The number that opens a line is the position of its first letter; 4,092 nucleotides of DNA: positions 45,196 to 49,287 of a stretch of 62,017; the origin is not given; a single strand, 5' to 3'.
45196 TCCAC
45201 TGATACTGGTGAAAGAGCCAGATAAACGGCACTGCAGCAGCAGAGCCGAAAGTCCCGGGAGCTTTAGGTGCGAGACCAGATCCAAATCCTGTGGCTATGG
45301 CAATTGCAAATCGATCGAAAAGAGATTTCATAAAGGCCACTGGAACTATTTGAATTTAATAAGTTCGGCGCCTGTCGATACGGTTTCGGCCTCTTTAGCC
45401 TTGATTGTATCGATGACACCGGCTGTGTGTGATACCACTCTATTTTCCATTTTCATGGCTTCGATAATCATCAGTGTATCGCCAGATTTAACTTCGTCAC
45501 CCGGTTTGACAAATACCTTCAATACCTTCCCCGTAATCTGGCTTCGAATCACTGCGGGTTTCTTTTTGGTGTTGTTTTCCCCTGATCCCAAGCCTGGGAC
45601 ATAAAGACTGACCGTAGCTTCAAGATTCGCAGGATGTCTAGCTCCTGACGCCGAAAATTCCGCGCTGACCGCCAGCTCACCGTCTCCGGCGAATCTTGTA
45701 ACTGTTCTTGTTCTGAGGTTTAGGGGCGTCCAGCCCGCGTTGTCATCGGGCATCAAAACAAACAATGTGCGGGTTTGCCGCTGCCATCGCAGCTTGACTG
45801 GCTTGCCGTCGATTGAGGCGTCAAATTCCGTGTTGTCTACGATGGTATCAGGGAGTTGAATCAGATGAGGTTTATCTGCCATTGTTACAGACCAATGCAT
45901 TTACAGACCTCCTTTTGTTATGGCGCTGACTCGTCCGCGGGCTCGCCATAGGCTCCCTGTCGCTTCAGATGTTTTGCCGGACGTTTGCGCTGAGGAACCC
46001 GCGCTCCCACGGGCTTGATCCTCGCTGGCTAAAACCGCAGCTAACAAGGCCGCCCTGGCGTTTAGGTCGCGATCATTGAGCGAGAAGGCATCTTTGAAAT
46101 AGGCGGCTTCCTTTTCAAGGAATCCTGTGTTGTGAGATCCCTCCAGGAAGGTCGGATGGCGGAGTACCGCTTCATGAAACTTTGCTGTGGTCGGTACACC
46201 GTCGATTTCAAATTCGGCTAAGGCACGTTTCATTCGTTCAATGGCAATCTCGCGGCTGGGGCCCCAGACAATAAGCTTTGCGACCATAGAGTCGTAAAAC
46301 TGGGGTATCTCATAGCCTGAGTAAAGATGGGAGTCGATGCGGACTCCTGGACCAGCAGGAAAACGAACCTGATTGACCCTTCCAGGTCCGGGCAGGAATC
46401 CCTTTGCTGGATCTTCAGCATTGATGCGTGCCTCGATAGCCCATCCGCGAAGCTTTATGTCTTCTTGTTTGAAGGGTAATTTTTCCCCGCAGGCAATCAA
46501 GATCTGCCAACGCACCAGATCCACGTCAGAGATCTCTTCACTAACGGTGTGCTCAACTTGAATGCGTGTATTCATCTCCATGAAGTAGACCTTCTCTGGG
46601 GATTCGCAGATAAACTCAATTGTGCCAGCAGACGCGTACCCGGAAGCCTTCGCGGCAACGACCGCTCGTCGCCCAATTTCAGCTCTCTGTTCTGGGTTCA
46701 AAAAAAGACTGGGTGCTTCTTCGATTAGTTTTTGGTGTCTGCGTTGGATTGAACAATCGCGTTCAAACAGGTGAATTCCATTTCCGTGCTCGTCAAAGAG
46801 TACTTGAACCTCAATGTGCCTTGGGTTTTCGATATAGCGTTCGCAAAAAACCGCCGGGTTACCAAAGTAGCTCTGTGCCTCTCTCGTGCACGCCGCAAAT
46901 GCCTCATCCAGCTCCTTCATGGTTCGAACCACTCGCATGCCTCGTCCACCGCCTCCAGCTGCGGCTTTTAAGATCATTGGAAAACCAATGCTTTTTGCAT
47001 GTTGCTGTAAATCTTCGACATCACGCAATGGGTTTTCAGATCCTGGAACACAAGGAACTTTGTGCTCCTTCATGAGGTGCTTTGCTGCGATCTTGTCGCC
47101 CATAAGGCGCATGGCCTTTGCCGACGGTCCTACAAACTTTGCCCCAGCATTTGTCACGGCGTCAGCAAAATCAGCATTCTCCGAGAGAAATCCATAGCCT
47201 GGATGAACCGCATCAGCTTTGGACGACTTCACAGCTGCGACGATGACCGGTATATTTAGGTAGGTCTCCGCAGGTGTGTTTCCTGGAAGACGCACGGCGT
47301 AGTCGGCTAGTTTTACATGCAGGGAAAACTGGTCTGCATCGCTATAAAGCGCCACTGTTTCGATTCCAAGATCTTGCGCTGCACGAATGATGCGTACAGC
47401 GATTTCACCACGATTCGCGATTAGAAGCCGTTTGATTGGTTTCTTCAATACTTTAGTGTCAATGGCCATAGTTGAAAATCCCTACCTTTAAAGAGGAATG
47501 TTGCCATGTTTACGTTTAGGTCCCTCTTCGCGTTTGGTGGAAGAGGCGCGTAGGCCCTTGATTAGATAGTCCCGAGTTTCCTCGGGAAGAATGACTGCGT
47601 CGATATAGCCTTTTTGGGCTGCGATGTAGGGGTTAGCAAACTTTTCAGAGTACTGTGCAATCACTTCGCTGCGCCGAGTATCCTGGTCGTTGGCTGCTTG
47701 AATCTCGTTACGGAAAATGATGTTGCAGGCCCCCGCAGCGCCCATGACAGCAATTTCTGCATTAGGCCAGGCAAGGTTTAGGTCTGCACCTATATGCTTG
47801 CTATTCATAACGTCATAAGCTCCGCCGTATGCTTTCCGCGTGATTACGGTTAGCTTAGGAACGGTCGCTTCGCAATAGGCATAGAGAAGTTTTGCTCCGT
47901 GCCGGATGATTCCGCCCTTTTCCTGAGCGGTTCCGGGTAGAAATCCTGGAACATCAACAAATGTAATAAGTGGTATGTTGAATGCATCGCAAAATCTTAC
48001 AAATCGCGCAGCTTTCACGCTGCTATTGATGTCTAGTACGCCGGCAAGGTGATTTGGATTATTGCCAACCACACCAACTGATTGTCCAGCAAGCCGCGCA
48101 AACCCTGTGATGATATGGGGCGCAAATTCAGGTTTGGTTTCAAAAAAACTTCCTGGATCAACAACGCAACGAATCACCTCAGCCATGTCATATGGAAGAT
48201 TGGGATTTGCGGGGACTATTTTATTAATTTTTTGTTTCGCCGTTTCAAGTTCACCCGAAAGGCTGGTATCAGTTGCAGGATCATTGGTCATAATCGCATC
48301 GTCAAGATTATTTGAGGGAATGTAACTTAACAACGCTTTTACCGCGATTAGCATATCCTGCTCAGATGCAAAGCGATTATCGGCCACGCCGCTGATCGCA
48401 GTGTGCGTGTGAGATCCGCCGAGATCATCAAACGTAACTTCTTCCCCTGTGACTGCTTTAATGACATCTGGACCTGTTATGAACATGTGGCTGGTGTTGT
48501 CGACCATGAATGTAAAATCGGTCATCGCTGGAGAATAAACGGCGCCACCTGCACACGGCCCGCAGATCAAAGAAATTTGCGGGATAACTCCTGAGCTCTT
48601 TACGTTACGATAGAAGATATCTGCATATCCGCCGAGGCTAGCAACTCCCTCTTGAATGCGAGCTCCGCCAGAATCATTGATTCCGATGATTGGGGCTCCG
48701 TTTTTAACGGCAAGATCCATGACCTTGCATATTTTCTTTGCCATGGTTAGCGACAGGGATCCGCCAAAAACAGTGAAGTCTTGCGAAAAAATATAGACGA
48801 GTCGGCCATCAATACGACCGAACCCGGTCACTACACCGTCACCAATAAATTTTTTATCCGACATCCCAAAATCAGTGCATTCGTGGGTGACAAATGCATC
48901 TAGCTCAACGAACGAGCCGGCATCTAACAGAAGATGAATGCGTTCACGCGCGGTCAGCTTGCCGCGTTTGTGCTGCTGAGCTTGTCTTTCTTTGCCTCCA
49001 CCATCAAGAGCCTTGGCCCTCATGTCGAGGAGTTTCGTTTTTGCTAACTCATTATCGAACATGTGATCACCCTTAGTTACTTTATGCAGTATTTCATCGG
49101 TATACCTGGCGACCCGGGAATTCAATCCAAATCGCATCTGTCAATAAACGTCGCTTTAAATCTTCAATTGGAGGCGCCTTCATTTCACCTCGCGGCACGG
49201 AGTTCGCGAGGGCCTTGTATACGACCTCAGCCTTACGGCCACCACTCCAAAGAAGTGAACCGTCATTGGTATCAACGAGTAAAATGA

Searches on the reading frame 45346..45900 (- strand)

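Call 10: search_protein_families(library=pfam, proteins=[window:45346-45900:-], max_evalue=0.001)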
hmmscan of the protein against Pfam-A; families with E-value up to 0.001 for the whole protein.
window:45346-45900:- (184 aa): 4 families
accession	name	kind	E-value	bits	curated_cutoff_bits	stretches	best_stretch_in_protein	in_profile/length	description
PF00364.28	Biotin_lipoyl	-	6.7e-18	64.7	22.1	1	116-182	7-72/73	Biotin-requiring enzyme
PF13533.13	Biotin_lipoyl_2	-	1.4e-06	28.5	29.8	1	118-147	3-32/32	Biotin-lipoyl like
PF16576.10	HlyD_D23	-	0.00031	20.5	30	0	114-150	18-55/214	Barrel-sandwich domain of CusB or HlyD membrane-fusion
PF05896.17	NQRA_N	-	0.00068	20.2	25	0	110-167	23-79/94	NqrA N-terminal barrel-sandwich hybrid domain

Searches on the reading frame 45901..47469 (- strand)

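Call 10: search_protein_families(library=pfam, proteins=[window:45901-47469:-], max_evalue=0.001)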
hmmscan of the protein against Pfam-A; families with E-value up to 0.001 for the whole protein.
window:45901-47469:- (522 aa): 5 families
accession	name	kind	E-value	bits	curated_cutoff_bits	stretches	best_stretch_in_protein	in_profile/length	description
PF02786.22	CPSase_L_D2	-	5.7e-72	242.1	19.8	1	125-332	1-209/211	Carbamoyl-phosphate synthase L chain, ATP binding domain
PF00289.28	Biotin_carb_N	-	4.8e-44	149.8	25.5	1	12-120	2-110/110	Biotin carboxylase, N-terminal domain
PF02785.25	Biotin_carb_C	-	1.2e-42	144.8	32.4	1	346-452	1-107/108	Biotin carboxylase C-terminal domain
PF02222.28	ATP-grasp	-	1.8e-07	31.4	27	1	148-302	16-162/179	ATP-grasp domain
PF07478.18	Dala_Dala_lig_C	-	1.8e-07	31.3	24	1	152-301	26-174/204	D-ala D-ala ligase C-terminus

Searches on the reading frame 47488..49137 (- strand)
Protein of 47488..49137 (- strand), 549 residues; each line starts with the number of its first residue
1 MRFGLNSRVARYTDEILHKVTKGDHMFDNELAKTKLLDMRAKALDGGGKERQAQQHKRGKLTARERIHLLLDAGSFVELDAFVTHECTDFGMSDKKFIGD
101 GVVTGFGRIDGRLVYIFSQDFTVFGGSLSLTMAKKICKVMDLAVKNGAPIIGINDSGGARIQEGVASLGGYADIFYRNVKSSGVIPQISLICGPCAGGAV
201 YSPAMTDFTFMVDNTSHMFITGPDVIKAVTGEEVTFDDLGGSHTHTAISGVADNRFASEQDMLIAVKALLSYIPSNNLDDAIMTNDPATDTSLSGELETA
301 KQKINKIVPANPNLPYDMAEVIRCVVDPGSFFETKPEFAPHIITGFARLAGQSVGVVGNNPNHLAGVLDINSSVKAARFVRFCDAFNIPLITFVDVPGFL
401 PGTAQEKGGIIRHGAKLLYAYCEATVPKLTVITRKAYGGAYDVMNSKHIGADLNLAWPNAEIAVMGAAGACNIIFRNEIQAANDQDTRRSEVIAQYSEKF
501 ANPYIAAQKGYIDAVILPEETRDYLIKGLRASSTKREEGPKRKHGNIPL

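Call 10: search_protein_families(library=pfam, proteins=[window:47488-49137:-], max_evalue=0.001)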
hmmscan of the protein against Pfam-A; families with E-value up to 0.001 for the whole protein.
window:47488-49137:- (549 aa): 2 families
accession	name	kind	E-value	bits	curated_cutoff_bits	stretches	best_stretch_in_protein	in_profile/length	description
PF01039.27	Carboxyl_trans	-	2.3e-197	657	22.3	1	54-547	1-493/493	Carboxyl transferase domain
PF03255.19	ACCA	-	1.2e-11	44.8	23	1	342-479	94-235/310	Acetyl co-enzyme A carboxylase carboxyltransferase-like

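Call 35: find_related_loci(query=window:47488-49137:-, collection=genome_contigs, flank=1000)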
Query window:47488-49137:- (549 aa) in genome_contigs; peptide patterns used: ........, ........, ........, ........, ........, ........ (x = any residue, [..] = any of these).
600 stretches matched a pattern (row limit reached: there are more); 600 encode a relative of the query (tblastn E <= 1e-3); the best 80 are kept; 80 distinct loci.
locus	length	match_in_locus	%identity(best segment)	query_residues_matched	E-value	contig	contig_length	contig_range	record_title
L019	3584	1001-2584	71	24-549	0e+0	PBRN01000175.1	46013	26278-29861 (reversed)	MAG: Pseudobdellovibrionaceae bacterium isolate NP951 18432, whole genome shotgun sequence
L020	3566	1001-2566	69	21-549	0e+0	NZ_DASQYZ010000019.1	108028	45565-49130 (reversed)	MAG: Oligoflexus sp. isolate SMAG_U11078 k141_151452, whole genome shotgun sequence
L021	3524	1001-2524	65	35-549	0e+0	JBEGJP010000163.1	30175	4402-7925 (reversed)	MAG: Pseudomonadota bacterium isolate NASQAN2015_172_B_bin.31 scaffold_368021, whole genome shotgun sequence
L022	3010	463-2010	63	22-549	0e+0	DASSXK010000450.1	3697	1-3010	MAG TPA_asm: Ktedonobacteraceae bacterium isolate SMAG_U648 k141_974988, whole genome shotgun sequence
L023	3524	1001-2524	63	35-549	0e+0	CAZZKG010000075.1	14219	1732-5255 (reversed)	MAG TPA_asm: uncultured Gemmatimonadota bacterium isolate binchicken_co275_191 genome assembly, contig: NODE_6141_length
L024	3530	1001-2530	63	32-549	0e+0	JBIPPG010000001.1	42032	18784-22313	MAG: Chitinophagales bacterium isolate ME2015-06-27_3300042558_group6_bin82 Rohwer_bin577_scaffold_296_c1, whole genome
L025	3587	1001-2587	61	11-549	0e+0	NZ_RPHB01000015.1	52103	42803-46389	Arthrospiribacter ruber strain DPMB0001 scaffold15, whole genome shotgun sequence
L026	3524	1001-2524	64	35-549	0e+0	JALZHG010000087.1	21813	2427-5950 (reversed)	MAG: Chloroflexota bacterium isolate PEA bin11 SC8832_NODE_91_length_21813_cov_1.426542, whole genome shotgun sequence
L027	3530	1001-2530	64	33-549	0e+0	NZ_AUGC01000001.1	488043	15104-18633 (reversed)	Thermonema rossianum DSM 10300 K384DRAFT_scaffold00001.1_C, whole genome shotgun sequence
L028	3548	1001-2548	62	25-549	0e+0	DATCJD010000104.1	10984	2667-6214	MAG TPA_asm: Bacteroidota bacterium isolate SMAG_U7876 k141_2761176, whole genome shotgun sequence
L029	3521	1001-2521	62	35-549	0e+0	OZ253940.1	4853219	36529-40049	MAG: Ekhidna sp. isolate c52fc824-8bba-4eb9-a90f-18e0d147ea12 genome assembly, chromosome: 1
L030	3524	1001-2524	64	35-549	0e+0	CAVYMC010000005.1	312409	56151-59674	MAG: uncultured Chloroflexia bacterium isolate MFD01299.bin.2.120 genome assembly, contig: contig_12667, whole genome sh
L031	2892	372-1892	63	35-549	0e+0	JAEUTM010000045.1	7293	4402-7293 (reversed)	MAG: Bacteroidia bacterium isolate new MAG-329 k141_4291212, whole genome shotgun sequence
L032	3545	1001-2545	62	29-549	0e+0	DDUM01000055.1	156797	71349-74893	MAG TPA_asm: Flammeovirgaceae bacterium UBA2338 UBA2338_contig_3057, whole genome shotgun sequence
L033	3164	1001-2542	63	32-549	0e+0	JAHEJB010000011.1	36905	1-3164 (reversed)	MAG: Rubricoccaceae bacterium isolate Ww533 NODE_1864_length_36905_cov_8.591697, whole genome shotgun sequence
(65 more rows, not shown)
